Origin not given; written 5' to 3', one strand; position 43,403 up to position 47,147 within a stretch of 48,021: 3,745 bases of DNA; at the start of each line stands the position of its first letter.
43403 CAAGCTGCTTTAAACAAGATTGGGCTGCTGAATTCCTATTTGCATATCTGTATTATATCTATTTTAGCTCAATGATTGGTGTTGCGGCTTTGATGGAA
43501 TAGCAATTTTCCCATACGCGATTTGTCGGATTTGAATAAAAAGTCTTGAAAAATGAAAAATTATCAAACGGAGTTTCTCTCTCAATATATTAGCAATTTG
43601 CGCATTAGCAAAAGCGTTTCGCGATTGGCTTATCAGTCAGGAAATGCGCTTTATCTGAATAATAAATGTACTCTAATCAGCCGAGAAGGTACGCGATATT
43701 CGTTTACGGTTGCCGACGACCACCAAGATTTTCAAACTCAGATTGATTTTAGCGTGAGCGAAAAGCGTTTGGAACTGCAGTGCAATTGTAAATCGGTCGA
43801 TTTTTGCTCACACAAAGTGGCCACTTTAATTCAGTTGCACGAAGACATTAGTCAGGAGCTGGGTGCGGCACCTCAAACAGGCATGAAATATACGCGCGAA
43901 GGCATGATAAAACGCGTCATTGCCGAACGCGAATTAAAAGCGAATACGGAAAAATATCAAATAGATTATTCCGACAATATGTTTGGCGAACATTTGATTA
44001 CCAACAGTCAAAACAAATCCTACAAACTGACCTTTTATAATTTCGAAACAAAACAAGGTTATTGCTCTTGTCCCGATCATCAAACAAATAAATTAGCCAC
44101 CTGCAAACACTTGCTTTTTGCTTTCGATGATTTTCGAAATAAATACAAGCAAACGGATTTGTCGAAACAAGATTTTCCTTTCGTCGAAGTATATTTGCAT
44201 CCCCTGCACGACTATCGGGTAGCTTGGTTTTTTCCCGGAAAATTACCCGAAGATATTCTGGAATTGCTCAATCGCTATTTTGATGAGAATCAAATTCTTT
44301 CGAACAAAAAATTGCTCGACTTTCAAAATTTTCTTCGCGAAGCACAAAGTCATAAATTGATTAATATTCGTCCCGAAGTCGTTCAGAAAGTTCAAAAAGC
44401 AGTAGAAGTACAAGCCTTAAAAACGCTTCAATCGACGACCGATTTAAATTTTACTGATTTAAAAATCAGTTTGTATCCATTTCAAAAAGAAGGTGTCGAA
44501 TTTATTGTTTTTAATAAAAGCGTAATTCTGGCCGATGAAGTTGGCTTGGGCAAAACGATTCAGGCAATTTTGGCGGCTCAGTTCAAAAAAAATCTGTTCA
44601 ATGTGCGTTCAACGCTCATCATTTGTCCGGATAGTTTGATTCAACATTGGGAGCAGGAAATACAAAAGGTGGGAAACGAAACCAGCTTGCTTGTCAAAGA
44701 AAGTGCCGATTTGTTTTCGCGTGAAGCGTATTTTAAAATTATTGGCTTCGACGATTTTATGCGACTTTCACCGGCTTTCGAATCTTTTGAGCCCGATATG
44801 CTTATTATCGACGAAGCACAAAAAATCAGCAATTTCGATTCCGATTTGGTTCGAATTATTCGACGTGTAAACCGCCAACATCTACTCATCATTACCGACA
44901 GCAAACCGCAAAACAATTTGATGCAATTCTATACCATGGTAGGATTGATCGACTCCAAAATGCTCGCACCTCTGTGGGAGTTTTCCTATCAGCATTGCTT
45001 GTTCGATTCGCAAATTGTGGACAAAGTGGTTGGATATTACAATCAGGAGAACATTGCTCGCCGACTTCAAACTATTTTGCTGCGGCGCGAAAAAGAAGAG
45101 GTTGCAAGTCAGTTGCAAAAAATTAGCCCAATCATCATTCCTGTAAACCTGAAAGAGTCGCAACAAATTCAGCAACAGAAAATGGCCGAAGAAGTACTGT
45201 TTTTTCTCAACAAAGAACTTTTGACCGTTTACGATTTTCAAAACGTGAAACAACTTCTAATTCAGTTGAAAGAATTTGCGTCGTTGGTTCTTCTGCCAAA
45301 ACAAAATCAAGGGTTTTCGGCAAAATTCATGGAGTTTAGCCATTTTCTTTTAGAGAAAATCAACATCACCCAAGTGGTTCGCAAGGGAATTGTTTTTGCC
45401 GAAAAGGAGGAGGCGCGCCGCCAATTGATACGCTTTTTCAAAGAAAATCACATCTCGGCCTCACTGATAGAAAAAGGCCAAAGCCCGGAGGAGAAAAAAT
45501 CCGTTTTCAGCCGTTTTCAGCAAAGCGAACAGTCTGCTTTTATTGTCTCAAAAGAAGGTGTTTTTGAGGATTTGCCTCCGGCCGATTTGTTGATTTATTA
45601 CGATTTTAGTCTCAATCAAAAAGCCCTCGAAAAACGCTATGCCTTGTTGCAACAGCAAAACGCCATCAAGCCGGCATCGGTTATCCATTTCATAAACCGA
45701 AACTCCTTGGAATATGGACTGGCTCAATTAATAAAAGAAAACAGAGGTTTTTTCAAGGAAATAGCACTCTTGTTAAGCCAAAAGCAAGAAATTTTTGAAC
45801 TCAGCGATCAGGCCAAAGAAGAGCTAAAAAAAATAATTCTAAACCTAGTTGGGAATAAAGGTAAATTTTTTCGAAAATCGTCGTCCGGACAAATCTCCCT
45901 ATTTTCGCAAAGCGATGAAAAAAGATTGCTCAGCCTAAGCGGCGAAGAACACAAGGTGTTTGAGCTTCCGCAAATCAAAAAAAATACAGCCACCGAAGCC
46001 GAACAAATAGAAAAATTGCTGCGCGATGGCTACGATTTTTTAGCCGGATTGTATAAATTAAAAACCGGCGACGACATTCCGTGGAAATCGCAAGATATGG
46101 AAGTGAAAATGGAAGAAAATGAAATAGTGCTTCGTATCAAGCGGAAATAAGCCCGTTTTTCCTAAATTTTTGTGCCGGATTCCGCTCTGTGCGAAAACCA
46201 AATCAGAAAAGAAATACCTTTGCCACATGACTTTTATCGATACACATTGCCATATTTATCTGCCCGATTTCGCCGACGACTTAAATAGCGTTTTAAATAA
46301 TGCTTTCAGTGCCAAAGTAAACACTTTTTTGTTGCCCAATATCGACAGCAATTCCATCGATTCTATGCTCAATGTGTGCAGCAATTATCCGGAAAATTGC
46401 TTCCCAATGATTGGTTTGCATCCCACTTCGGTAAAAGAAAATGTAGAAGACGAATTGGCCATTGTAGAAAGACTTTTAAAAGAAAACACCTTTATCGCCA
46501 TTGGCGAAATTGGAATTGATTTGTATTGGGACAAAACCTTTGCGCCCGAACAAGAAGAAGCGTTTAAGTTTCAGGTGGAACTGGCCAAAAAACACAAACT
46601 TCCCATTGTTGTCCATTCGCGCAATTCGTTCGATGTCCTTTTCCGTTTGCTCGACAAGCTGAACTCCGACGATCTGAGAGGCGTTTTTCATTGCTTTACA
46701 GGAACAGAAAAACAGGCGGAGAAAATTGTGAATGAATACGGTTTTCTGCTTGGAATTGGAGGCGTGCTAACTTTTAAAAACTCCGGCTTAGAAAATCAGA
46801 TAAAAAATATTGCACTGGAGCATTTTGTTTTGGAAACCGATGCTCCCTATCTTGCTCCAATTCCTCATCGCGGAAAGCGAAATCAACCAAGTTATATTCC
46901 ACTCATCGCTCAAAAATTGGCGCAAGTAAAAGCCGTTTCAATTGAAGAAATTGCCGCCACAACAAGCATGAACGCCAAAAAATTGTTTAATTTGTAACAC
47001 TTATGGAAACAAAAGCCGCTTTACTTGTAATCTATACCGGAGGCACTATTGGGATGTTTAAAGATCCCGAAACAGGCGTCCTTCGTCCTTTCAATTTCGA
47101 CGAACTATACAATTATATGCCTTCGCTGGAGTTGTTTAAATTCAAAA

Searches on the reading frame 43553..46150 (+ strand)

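Call 44: search_protein_families(library=pfam, proteins=[window:43553-46150:+], max_evalue=0.001)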
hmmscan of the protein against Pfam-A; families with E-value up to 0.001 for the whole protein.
window:43553-46150:+ (865 aa): 2 families
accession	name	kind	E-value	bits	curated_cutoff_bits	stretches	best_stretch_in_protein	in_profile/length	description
PF00176.29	SNF2-rel_dom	-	3.5e-26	92.4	24.9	1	311-569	2-278/290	SNF2-related domain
PF00270.35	DEAD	-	1.2e-05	25.6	26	1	309-442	2-152/167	DEAD/DEAH box helicase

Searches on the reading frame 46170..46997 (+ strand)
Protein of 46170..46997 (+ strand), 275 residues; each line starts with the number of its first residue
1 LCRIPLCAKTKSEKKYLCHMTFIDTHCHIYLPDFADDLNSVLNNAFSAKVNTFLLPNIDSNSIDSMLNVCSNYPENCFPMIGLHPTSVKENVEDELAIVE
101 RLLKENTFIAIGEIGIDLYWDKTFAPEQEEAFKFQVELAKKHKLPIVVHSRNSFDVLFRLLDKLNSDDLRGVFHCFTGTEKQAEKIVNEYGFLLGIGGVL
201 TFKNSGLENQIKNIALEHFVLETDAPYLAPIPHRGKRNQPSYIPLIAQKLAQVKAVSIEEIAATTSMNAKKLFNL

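Call 44: search_protein_families(library=pfam, proteins=[window:46170-46997:+], max_evalue=0.001)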
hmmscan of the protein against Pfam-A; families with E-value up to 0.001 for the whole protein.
window:46170-46997:+ (275 aa): 1 family
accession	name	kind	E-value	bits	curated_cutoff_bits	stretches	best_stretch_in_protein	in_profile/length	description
PF01026.27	TatD_DNase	-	1.5e-73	247.8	27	1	23-274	1-253/253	TatD related DNase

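Call 82: find_encoding_contigs(protein=window:46170-46997:+, flank=10000, max_places=1)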
Protein window:46170-46997:+ (275 aa): no gene with exactly this product is on record in the collection.
